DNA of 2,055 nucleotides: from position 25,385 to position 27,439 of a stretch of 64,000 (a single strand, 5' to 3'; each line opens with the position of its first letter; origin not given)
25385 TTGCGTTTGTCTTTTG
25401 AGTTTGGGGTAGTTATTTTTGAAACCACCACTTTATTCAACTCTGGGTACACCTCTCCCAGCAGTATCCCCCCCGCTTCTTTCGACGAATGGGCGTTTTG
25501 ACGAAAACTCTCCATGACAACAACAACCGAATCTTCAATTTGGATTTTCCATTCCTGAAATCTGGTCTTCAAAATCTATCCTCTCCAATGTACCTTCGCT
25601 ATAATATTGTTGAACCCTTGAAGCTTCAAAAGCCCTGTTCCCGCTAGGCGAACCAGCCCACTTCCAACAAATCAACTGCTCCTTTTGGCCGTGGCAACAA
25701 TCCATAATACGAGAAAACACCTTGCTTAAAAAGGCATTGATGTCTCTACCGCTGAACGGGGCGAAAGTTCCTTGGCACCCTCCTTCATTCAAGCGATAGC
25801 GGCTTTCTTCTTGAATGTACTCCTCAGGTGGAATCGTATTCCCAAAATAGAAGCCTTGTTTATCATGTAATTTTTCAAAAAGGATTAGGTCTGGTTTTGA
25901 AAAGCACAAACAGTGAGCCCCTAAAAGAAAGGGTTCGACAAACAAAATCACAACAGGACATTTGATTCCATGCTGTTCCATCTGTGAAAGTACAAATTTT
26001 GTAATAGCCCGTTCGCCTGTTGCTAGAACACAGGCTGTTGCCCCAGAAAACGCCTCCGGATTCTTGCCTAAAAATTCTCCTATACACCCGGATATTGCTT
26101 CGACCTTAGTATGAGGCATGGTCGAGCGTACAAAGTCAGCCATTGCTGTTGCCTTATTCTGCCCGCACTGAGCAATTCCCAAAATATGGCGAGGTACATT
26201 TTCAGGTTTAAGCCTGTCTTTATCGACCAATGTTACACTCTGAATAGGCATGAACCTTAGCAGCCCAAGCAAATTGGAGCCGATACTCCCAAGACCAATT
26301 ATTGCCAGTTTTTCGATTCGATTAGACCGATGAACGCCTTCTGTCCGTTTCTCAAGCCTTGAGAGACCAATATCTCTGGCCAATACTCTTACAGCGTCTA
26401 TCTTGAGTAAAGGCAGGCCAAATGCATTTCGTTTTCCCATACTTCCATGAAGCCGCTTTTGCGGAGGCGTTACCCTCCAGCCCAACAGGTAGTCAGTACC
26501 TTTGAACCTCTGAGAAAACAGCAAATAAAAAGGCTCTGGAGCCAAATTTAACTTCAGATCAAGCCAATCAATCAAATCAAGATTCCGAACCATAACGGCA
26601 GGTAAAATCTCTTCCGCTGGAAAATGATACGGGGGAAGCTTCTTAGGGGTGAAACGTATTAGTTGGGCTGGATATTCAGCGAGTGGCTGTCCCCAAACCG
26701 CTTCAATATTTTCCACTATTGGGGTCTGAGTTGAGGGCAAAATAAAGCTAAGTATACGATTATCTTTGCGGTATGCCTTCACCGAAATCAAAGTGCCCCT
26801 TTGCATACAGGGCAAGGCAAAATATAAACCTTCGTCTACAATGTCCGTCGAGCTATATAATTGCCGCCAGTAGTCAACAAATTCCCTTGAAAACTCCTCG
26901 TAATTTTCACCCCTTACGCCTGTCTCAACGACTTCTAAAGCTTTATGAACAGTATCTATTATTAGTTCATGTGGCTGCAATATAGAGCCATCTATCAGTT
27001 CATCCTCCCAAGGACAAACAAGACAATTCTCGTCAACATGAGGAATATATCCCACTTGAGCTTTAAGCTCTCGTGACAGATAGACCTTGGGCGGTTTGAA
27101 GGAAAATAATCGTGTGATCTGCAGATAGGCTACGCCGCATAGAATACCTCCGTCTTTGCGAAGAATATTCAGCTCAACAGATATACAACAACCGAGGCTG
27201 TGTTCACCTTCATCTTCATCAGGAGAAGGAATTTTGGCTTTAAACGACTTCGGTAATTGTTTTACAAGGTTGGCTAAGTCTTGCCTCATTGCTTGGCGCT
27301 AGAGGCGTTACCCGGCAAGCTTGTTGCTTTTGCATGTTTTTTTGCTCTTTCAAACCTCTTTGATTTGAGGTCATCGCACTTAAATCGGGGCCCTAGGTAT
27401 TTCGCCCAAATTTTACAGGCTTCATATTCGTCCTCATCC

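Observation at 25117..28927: Complete type II CBASS anti-phage operon: 2-TM (Cap15-like) effector, CD-NTase, Cap2 (E1/E2), Cap3 (JAB)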

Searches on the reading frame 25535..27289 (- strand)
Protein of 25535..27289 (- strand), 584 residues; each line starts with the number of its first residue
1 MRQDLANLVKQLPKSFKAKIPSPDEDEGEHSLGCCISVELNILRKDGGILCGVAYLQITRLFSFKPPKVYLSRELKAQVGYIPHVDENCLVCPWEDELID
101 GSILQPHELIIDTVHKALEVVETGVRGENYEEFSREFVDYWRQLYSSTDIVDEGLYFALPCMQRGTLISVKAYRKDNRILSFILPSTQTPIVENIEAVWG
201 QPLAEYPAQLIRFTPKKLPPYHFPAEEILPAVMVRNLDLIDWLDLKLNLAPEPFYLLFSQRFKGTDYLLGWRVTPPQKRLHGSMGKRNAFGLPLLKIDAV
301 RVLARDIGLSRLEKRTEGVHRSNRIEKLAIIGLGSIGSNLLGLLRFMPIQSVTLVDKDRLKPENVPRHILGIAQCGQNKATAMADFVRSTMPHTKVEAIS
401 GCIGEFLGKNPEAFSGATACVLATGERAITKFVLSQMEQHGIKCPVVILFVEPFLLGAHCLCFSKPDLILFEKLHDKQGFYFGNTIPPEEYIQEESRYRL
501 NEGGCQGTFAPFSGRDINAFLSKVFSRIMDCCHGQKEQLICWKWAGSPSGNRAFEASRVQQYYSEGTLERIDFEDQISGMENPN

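Call 3: search_protein_families(library=pfam, proteins=[window:25535-27289:-], max_evalue=0.01)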
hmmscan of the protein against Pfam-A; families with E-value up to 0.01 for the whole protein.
window:25535-27289:- (584 aa): 3 families
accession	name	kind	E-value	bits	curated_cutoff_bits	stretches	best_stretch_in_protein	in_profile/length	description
PF00899.27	ThiF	-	1.2e-14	54.5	28.1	1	327-442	22-136/238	ThiF family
PF14461.11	Prok-E2_B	-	3.3e-05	24.3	25.4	1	58-144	45-129/135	Prokaryotic E2 family B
PF02826.25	2-Hacid_dh_C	-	0.0042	16.9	25.1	1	319-395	30-103/178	D-isomer specific 2-hydroxyacid dehydrogenase, NAD binding domain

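Call 4: search_protein_families(library=padloc, proteins=[window:25535-27289:-], max_evalue=0.01)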
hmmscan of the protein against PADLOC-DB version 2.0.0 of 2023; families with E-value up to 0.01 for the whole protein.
window:25535-27289:- (584 aa): 32 families (the best 25 are shown)
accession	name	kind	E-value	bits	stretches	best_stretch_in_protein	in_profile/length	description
PDLC00849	E1-E2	-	1.7e-90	302.4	1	35-547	41-554/582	E1-E2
PDLC00850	E1-E2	-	6.3e-63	211.1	1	57-555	46-538/566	E1-E2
PDLC00837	E1-E2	-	6.2e-44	148.7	2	306-549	307-553/593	E1-E2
PDLC00836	E1-E2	-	1.1e-39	134.5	1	56-553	64-564/602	E1-E2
PDLC00856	E1-E2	-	7.9e-39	131.6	1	49-544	53-530/573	E1-E2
PDLC00831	E1-E2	-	1e-33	115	2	312-513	305-503/578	E1-E2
PDLC00840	E1-E2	-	5.4e-28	96.3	1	324-547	212-430/458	E1-E2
PDLC00853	E1-E2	-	2.4e-27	94.1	2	289-512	274-489/546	E1-E2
PDLC00834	E1-E2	-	6.9e-23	79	2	315-555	295-529/564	E1-E2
PDLC00846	E1-E2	-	6e-22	75.9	2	326-465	318-457/587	E1-E2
PDLC00832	E1-E2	-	6.6e-21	72.1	1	295-459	311-471/588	E1-E2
PDLC00842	E1-E2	-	3.1e-18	63.8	2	313-401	293-384/549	E1-E2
PDLC00843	E1-E2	-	1.7e-16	57.9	1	318-461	311-452/575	E1-E2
PDLC00848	E1-E2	-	5.1e-16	56.1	1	319-428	368-477/607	E1-E2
PDLC00826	E1-E2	-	6.2e-16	56.2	2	326-398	335-411/576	E1-E2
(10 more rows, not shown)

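Call 8: search_solved_structures(query=window:25535-27289:-, max_evalue=0.001, show_alignments=2)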
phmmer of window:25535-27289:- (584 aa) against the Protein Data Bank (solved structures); distinct sequences matched with E-value up to 0.001: 3.
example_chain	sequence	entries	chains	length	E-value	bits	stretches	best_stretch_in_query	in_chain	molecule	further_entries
7tsq_A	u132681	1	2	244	1.5e-06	30.5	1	315-400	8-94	Cap2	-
7to3_A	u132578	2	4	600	4.3e-06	28.9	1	312-400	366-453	Cap2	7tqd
7tsx_A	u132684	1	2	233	5.6e-06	28.6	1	324-400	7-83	Cap2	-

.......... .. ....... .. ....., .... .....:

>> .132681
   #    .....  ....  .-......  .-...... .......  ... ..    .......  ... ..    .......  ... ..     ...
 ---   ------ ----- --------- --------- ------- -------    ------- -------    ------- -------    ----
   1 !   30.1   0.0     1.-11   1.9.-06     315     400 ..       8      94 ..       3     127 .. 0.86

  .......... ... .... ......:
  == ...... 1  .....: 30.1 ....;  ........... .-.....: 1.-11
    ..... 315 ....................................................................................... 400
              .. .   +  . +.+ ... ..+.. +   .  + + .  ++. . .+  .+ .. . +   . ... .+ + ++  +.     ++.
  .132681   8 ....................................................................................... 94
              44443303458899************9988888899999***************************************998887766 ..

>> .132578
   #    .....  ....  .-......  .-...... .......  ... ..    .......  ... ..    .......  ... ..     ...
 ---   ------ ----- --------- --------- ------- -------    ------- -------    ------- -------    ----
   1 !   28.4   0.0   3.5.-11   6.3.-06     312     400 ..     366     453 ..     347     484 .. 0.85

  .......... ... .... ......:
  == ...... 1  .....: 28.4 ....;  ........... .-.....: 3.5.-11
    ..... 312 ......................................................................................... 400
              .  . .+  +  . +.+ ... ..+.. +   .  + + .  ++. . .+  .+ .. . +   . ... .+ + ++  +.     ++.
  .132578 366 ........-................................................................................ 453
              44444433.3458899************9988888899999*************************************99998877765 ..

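Call 15: find_encoding_contigs(protein=window:25535-27289:-, flank=10000, max_places=6)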
Protein window:25535-27289:- (584 aa): no gene with exactly this product is on record in the collection.

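Call 23: search_protein_families(library=ncbifam, proteins=[window:25535-27289:-], max_evalue=0.001)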
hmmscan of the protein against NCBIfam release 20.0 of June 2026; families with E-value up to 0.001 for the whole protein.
window:25535-27289:- (584 aa): 9 families
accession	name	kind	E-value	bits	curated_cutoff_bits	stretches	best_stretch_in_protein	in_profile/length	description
NF058523.1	6A-MBL_cap2_3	equivalog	8.7e-16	57.6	320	1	312-432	286-407/665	anti-phage 6A-MBL system cap2_3 protein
TIGR02354.1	thiF_fam2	equivalog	1.2e-10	41.6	152.2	1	313-436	9-129/200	thiamine biosynthesis protein ThiF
NF006395.0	PRK08644.1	equivalog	2.2e-10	40.5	159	1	314-403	19-108/215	sulfur carrier protein ThiS adenylyltransferase ThiF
TIGR02356.1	adenyl_thiF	equivalog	8.8e-06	25.2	275.25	1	327-400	23-97/203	thiazole biosynthesis adenylyltransferase ThiF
NF006077.0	PRK08223.1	equivalog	4.1e-05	22.7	266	1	323-463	26-163/296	hypothetical protein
NF011696.0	PRK15116.1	equivalog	0.00027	20.7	304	1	327-401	32-107/268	tRNA cyclic N6-threonylcarbamoyladenosine(37) synthase TcdA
TIGR02355.1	moeB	equivalog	0.0004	19.8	376.55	1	325-401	24-101/240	molybdopterin-synthase adenylyltransferase MoeB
NF004281.0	PRK05690.1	subfamily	0.00044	19.5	266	1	326-400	33-108/250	molybdopterin-synthase adenylyltransferase MoeB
NF004111.0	PRK05600.1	equivalog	0.00086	18.5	437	0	327-403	43-120/371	ThiF family adenylyltransferase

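Call 43: find_homologous_proteins(query=window:25538-27289:-, max_evalue=1e-10)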
Query window:25538-27289:- (584 aa): 26 proteins with E <= 1e-10 among 8000 candidates.
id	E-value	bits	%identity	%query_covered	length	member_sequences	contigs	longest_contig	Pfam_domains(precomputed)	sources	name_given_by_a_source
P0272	0.0e+0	1362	100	100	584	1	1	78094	PF00899.28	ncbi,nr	ncbi:MAG: ThiF family adenylyltransferase [bacterium]|nr:ThiF family adenylyltransferase [bacterium]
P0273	7.9e-55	205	28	85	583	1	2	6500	PF00899.28,PF14461.12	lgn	-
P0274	1.1e-53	201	26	86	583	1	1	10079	PF00899.28,PF14461.12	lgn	-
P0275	1.4e-53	201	29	85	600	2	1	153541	PF00899.28,PF14461.12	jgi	jgi:hypothetical protein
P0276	1.9e-53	200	27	86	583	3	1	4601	PF00899.28,PF14461.12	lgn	-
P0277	2.4e-52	197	26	86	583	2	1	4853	PF00899.28,PF14461.12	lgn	-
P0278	3.3e-52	196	27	85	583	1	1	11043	PF00899.28,PF14461.12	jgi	-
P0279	4.2e-52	196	27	86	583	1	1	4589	PF00899.28,PF14461.12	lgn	-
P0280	8.7e-52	195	27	90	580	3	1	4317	PF00899.28,PF14461.12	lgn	-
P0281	1.7e-51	194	25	86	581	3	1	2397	PF00899.28,PF14461.12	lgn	-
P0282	1.7e-51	194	26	90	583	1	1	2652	PF00899.28,PF14461.12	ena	-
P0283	2.1e-51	193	26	86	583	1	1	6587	PF00899.28,PF14461.12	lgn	-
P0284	1.3e-50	191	26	87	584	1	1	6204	PF00899.28,PF14461.12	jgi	-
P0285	3.9e-47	179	28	82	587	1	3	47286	PF00899.28,PF14461.12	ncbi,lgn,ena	-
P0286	2.5e-45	173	28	82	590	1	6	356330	PF00899.28,PF14461.12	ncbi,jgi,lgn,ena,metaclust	metaclust:\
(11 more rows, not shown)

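Call 45: search_solved_structures(query=A2, max_evalue=0.001, show_alignments=1)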
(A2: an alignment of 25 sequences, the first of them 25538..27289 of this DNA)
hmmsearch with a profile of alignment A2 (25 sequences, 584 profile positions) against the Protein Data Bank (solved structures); distinct sequences matched with E-value up to 0.001: 36.
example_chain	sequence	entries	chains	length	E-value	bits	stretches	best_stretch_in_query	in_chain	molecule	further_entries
7to3_A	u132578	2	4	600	4.7e-13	51.6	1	281-437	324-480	Cap2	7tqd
7tsq_A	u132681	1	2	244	1.6e-10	43.3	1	325-438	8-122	Cap2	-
7tsx_A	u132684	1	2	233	2.4e-09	39.4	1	334-438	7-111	Cap2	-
6om4_A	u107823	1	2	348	4.8e-09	38.4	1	332-432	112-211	MccB protein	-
3h5n_A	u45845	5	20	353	4.8e-09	38.4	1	332-432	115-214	MccB protein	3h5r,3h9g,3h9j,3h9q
3h5a_A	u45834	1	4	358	4.9e-09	38.3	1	332-432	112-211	MccB protein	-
3kyd_B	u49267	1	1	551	1.2e-08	37.1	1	337-415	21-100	SUMO-activating enzyme subunit 2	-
9dqb_B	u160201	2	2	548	1.2e-08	37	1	337-415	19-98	SUMO-activating enzyme subunit 2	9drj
1y8q_B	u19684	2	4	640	1.5e-08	36.7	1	337-415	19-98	Ubiquitin-like 2 activating enzyme E1B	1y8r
6xog_B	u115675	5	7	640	1.5e-08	36.7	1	337-415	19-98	SUMO-activating enzyme subunit 2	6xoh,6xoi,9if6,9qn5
3kyc_B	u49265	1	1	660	1.6e-08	36.7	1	337-415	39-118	SUMO-activating enzyme subunit 2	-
6cwy_D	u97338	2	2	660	1.6e-08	36.7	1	337-415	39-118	SUMO-activating enzyme subunit 2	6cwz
4d7a_A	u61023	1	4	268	2.2e-08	36.2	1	335-410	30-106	TRNA THREONYLCARBAMOYLADENOSINE DEHYDRATASE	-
4yed_A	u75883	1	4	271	2.2e-08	36.2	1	335-410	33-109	tRNA threonylcarbamoyladenosine dehydratase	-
4d79_A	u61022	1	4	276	2.3e-08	36.1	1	335-410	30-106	TRNA THREONYLCARBAMOYLADENOSINE DEHYDRATASE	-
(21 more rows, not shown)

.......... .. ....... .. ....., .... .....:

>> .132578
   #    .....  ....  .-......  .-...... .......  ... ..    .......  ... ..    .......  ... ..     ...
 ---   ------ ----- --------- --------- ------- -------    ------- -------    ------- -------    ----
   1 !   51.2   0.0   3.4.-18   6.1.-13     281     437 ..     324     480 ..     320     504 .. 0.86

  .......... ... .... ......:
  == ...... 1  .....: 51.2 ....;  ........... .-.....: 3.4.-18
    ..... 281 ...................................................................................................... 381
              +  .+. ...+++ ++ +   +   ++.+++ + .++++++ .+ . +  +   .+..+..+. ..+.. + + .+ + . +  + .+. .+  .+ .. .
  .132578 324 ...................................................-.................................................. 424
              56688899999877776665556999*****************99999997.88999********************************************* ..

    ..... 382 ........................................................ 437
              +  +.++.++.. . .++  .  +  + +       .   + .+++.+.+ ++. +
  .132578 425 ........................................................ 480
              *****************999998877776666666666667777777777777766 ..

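Call 59: predict_structure(alignment_id=A2)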
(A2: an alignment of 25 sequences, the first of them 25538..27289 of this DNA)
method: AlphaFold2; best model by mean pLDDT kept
length: 584 residues; sequences in the alignment: 25
mean_pLDDT: 76.4   pTM: 0.56
mean pLDDT of the five models: 76.4, 75.8, 74.3, 71.1, 69.7
residues with pLDDT >= 90: 112; 70-90: 320; 50-70: 93; < 50: 59
segments of 3 or more residues with pLDDT < 50: 27-31, 280-294, 318-323, 501-510, 550-562, 579-584
pLDDT, mean of each block of 10 residues (from residue 1): 84 87 58 76 91 87 80 86 83 69 80 91 88 82 81 72 60 60 62 67 79 81 80 81 79 84 79 73 40 62 74 49 72 92 80 91 80 84 87 85 79 83 88 91 92 84 93 87 82 64 41 76 87 82 74 45 68 60 39
secondary structure, 60 per line:
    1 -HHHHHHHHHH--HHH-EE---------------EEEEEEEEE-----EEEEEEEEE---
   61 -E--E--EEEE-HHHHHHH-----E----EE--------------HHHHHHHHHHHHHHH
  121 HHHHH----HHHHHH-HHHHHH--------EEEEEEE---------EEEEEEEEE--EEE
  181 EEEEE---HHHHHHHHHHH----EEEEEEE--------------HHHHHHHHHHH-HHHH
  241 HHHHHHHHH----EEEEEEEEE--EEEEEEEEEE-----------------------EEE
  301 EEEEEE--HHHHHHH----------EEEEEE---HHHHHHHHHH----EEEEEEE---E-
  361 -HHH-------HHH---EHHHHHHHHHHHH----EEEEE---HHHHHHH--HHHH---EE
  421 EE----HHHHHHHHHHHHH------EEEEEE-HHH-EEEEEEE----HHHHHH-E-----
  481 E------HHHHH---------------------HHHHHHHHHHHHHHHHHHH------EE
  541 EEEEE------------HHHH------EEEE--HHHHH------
elements in order: H2-11 E35-43 E49-57 E68-71 H73-79 H106-125 H130-135 H137-142 E151-157 E167-175 E178-185 H189-199 E204-210 H225-235 H237-249 E254-262 E265-274 E298-306 H309-315 E326-331 H335-344 E349-355 H379-390 E395-399 H403-409 H412-415 E419-422 H427-439 E446-451 E457-463 H468-473 H488-492 H514-532 E539-545 H558-561 E568-571 H574-578

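Call 64: fold_search(model_id=the predicted structure, library=pdb)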
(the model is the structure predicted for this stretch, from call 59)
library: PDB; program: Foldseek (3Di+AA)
matches with E <= 10: 1605; with E <= 0.001: 237
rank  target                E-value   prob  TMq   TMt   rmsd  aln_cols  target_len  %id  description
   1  7to3_A                2.4e-16  1.00  0.40  0.41  11.9       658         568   13  Structure of Enterobacter cloacae Cap2-CdnD02 2:2 complex (released 2023-01-11)
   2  7tqd_B                5.3e-12  1.00  0.35  0.38  11.3       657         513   11  Structure of Enterobacter cloacae Cap2-CdnD02 2:1 complex (released 2023-01-11)
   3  7tsx_B                5.1e-11  1.00  0.31  0.80   4.1       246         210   16  Structure of Enterobacter cloacae Cap2 bound to CdnD02 C-terminus, Apo state (released 2023-01-11)
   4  7tqd_A                1.2e-10  1.00  0.29  0.71   5.4       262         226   18  Structure of Enterobacter cloacae Cap2-CdnD02 2:1 complex (released 2023-01-11)
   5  7tsq_A                3.5e-10  1.00  0.30  0.75   6.1       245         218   18  Structure of Enterobacter cloacae Cap2 bound to CdnD02 C-terminus, AMP state (released 2023-01-11)
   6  7tsq_B                4.6e-10  1.00  0.30  0.81   4.8       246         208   17  Structure of Enterobacter cloacae Cap2 bound to CdnD02 C-terminus, AMP state (released 2023-01-11)
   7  7tsx_A                6.1e-10  1.00  0.30  0.77   5.8       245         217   17  Structure of Enterobacter cloacae Cap2 bound to CdnD02 C-terminus, Apo state (released 2023-01-11)
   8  4gsl_A                7.2e-10  1.00  0.30  0.30  22.2       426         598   12  Crystal structure of an Atg7-Atg3 crosslinked complex (released 2012-11-14)
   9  9qn5_C                1.5e-09  1.00  0.23  0.43   2.8       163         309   16  Crystal structure of human SUMO E1 with small unit cell parameters in the P1 21 1 space group. (released 2026-04-08)
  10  6xog_A                1.8e-09  1.00  0.23  0.42   3.0       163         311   17  Structure of SUMO1-ML786519 adduct bound to SAE (released 2021-03-10)
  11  5ff5_A                2.1e-09  1.00  0.27  0.45   6.9       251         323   15  Crystal Structure of SeMet PaaA (released 2016-04-27)
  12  8vy5_B                3.0e-09  1.00  0.27  0.55   6.4       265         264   14  Crystal structure of human SAE1 (released 2025-02-19)
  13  9qn5_A                3.1e-09  1.00  0.23  0.42   2.9       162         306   17  Crystal structure of human SUMO E1 with small unit cell parameters in the P1 21 1 space group. (released 2026-04-08)
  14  1zfn_D                4.2e-09  1.00  0.28  0.64   6.4       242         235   14  Structural Analysis of Escherichia coli ThiF (released 2005-06-14)
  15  8vy5_A                4.7e-09  1.00  0.22  0.41   4.1       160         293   16  Crystal structure of human SAE1 (released 2025-02-19)
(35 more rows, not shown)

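Call 70: find_encoding_contigs(protein=P0275, flank=5000, max_places=2)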
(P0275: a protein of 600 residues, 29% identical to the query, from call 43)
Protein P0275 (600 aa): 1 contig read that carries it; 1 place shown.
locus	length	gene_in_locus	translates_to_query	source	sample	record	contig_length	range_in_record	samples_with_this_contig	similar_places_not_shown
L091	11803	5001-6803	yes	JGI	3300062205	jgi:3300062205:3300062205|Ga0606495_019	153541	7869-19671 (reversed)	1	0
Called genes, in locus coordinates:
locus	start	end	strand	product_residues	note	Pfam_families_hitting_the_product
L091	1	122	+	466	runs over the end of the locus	-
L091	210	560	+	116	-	PF01909:NTP_transf_2 (weak), PF18765:Polbeta (weak)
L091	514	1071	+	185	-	PF05168:HEPN (weak)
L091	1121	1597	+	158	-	-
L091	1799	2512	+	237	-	-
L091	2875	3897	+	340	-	PF01734:Patatin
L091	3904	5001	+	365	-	PF21654:DncV-like_NTFase, PF21713:DncV_C (faint)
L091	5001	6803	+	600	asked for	PF14461:Prok-E2_B, PF00899:ThiF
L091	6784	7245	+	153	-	PF14464:Prok-JAB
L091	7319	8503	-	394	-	-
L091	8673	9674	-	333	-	PF00196:GerE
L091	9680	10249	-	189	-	PF13508:Acetyltransf_7 (weak), PF00583:Acetyltransf_1 (weak)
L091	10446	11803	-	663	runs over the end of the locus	PF14293:YWFCY, PF02534:T4SS-DNA_transf, PF10412:TrwB_AAD_bind, PF12696:TraG-D_C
